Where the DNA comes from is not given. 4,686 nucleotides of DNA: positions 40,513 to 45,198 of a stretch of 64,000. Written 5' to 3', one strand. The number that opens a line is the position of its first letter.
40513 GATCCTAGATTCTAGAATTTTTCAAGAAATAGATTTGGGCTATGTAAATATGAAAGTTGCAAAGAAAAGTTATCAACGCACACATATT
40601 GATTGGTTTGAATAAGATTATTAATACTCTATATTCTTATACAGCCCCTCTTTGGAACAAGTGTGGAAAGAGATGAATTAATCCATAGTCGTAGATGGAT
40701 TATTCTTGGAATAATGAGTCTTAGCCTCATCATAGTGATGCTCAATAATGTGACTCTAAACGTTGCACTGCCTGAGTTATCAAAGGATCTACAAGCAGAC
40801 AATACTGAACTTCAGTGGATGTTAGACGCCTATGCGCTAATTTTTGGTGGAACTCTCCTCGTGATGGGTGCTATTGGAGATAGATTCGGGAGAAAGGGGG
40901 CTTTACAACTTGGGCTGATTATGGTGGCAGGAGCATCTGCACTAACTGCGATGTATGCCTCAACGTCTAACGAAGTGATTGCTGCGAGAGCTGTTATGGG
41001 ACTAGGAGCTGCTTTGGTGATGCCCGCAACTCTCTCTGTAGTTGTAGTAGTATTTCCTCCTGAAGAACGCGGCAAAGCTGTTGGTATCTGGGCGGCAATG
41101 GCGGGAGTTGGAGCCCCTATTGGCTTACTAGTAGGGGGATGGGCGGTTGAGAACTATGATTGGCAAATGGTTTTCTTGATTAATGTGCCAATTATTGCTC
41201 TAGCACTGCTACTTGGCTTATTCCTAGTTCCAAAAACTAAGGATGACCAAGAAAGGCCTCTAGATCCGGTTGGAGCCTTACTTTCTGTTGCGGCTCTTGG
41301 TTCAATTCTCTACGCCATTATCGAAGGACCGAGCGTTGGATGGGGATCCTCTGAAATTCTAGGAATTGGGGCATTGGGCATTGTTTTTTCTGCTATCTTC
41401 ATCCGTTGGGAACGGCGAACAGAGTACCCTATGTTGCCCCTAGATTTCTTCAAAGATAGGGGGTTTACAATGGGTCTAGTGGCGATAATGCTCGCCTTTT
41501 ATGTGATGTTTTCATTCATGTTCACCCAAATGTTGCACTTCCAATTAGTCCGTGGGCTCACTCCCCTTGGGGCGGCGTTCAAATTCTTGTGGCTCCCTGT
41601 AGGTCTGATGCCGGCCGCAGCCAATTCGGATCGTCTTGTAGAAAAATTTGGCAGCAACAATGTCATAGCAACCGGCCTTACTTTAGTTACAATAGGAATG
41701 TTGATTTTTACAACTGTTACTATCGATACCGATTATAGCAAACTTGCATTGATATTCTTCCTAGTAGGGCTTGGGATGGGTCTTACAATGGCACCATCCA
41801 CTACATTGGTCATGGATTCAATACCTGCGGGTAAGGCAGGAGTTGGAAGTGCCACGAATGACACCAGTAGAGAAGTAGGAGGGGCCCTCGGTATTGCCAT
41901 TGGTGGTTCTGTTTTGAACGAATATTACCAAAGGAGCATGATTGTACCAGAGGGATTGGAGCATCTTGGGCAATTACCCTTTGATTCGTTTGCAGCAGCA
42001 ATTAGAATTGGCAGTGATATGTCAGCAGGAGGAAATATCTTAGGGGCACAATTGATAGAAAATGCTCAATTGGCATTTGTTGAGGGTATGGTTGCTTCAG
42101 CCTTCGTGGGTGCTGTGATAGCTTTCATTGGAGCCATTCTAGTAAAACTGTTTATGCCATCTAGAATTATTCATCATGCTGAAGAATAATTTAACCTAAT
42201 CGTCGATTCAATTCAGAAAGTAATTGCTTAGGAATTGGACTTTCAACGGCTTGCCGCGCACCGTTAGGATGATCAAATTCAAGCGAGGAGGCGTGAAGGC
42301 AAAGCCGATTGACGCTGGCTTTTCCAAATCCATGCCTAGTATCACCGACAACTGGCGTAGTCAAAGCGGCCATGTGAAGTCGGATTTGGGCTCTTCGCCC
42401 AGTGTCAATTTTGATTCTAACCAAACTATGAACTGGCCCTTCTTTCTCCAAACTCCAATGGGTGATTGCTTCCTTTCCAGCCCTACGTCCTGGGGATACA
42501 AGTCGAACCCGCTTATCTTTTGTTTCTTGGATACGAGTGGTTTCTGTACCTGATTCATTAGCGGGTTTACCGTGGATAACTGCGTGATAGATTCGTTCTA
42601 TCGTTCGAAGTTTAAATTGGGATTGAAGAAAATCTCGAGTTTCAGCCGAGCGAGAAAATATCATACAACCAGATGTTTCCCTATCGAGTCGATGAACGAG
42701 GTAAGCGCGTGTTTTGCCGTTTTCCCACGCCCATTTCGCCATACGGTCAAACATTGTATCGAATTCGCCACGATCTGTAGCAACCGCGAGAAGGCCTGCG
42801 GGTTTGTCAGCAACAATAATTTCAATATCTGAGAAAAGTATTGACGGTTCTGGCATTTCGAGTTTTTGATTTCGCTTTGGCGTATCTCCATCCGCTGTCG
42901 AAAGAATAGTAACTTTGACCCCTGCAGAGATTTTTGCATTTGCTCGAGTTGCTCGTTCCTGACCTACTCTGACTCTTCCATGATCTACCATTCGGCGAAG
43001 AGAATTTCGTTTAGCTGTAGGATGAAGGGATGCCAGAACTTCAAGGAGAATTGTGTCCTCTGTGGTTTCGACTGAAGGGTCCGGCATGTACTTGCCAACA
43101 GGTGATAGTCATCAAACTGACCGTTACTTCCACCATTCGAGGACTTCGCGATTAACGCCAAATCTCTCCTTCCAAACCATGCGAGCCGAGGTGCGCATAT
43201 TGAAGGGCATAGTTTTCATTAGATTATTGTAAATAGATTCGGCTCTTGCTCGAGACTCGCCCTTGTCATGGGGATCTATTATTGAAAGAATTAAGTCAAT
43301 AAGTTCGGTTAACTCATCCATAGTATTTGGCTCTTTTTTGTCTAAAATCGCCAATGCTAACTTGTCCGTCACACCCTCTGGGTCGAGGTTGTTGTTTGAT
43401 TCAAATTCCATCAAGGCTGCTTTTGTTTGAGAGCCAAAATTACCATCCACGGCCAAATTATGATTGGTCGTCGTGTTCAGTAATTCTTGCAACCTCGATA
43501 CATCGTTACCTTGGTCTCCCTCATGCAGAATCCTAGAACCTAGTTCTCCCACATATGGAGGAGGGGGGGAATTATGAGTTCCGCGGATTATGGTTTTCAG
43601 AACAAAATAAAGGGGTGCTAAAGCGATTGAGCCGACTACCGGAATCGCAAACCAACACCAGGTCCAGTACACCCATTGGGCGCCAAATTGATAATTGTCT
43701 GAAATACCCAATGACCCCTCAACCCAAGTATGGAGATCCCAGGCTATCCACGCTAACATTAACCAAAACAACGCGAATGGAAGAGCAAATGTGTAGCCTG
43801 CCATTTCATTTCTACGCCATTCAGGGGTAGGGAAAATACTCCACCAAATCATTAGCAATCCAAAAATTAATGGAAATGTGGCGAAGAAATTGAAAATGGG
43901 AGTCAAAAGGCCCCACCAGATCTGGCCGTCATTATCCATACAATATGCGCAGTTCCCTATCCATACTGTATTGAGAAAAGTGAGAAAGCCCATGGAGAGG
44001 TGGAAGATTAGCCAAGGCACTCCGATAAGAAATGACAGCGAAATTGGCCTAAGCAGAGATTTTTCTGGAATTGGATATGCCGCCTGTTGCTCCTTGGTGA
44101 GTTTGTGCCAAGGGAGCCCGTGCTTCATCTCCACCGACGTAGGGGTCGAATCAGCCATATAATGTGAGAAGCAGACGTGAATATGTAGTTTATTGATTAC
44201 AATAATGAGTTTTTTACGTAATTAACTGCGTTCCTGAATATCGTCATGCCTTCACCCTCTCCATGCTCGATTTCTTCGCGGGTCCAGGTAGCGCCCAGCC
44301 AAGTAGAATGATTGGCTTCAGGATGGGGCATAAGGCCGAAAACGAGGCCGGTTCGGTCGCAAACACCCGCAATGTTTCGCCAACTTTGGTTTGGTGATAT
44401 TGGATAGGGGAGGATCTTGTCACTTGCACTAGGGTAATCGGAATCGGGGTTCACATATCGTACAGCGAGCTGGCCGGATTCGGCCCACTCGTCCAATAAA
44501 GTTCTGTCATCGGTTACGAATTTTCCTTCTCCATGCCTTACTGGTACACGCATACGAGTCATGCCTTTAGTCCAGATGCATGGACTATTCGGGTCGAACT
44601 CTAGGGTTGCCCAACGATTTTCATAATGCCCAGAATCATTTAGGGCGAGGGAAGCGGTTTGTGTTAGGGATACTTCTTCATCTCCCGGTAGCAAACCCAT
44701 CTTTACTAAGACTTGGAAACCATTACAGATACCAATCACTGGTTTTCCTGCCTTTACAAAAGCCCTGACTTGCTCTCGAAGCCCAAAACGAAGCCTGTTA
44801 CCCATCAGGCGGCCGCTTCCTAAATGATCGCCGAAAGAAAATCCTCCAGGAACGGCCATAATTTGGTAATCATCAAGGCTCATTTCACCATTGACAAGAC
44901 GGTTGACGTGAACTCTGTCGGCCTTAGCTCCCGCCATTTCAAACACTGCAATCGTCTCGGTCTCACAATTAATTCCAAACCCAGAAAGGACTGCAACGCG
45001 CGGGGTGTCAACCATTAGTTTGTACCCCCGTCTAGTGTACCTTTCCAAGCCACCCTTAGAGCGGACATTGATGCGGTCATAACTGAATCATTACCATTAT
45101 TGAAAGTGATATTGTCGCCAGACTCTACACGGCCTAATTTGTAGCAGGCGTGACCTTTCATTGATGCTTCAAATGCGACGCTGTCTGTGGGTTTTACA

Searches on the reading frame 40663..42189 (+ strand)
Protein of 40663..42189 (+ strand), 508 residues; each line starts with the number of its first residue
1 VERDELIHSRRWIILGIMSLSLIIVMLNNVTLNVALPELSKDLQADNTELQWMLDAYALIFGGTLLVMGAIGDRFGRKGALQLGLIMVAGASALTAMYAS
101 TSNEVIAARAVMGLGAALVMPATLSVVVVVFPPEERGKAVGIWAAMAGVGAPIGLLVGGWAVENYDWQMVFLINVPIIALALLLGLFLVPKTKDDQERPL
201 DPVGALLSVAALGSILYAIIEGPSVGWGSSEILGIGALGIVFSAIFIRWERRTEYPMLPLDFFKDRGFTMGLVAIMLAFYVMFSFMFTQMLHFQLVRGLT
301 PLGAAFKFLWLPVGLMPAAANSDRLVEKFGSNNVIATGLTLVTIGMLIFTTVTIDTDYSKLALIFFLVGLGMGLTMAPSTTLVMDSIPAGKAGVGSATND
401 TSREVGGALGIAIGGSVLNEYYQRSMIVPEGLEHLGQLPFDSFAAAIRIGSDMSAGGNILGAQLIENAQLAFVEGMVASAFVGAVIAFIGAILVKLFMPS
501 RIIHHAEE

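Call 13: search_protein_families(library=pfam, proteins=[window:40663-42189:+], max_evalue=0.0001)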
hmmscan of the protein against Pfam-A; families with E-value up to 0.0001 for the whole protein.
window:40663-42189:+ (508 aa): 2 families
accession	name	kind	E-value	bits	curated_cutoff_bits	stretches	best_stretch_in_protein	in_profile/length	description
PF07690.21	MFS_1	-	9.1e-55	186.4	33.4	1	19-410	2-346/347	Major Facilitator Superfamily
PF00083.30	Sugar_tr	-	2.4e-08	33.7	22.3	1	26-192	24-194/452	Sugar (and other) transporter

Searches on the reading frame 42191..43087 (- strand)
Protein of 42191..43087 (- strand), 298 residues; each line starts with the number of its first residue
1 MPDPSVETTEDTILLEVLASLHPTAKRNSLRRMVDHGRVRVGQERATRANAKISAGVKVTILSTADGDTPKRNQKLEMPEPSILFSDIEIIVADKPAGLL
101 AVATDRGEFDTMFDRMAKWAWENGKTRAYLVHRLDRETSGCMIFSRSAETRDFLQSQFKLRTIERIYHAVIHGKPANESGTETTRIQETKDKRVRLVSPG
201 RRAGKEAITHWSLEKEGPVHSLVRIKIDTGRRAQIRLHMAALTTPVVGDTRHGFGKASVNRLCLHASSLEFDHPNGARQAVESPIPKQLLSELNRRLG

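Call 13: search_protein_families(library=pfam, proteins=[window:42191-43087:-], max_evalue=0.0001)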
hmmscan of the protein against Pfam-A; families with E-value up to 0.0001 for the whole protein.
window:42191-43087:- (298 aa): 1 family
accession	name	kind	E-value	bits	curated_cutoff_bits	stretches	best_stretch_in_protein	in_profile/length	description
PF00849.27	PseudoU_synth_2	-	6e-29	101.7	26.8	1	90-241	2-152/152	RNA pseudouridylate synthase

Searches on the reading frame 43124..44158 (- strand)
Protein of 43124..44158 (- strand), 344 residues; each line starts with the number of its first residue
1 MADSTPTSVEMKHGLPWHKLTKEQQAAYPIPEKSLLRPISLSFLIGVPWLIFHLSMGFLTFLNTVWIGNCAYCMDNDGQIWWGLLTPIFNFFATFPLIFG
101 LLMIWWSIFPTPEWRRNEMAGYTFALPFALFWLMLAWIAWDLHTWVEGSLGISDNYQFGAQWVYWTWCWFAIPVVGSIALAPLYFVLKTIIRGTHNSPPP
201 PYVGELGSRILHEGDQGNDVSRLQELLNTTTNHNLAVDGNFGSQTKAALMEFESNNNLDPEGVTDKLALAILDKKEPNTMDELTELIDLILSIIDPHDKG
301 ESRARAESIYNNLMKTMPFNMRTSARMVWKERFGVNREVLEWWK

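Call 13: search_protein_families(library=pfam, proteins=[window:43124-44158:-], max_evalue=0.0001)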
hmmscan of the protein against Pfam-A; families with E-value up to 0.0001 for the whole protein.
window:43124-44158:- (344 aa): 1 family
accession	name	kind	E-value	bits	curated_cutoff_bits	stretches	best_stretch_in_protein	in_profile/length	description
PF01471.23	PG_binding_1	-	7.9e-10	39.2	23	1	216-272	1-57/57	Putative peptidoglycan binding domain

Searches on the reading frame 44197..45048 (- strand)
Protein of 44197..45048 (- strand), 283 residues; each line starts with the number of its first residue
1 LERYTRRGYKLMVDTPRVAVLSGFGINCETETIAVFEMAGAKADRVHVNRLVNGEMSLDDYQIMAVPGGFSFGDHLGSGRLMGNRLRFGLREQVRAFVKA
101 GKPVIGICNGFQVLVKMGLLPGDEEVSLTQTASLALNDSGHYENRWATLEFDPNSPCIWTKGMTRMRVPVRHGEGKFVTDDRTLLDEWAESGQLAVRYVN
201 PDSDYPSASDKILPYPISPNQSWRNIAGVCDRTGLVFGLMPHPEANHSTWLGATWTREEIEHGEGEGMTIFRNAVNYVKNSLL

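Call 13: search_protein_families(library=pfam, proteins=[window:44197-45048:-], max_evalue=0.0001)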
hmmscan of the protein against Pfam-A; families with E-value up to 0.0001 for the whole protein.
window:44197-45048:- (283 aa): 3 families
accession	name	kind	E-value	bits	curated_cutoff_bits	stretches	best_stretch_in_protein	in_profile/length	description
PF13507.12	GATase_5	-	4.1e-77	259.2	27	1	16-278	2-260/260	CobB/CobQ-like glutamine amidotransferase domain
PF01965.30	DJ-1_PfpI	-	4.6e-07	30.2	26.6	1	37-124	39-117/165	DJ-1/PfpI family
PF07685.20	GATase_3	-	1.8e-05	24.9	27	1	54-117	33-91/196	CobB/CobQ-like glutamine amidotransferase domain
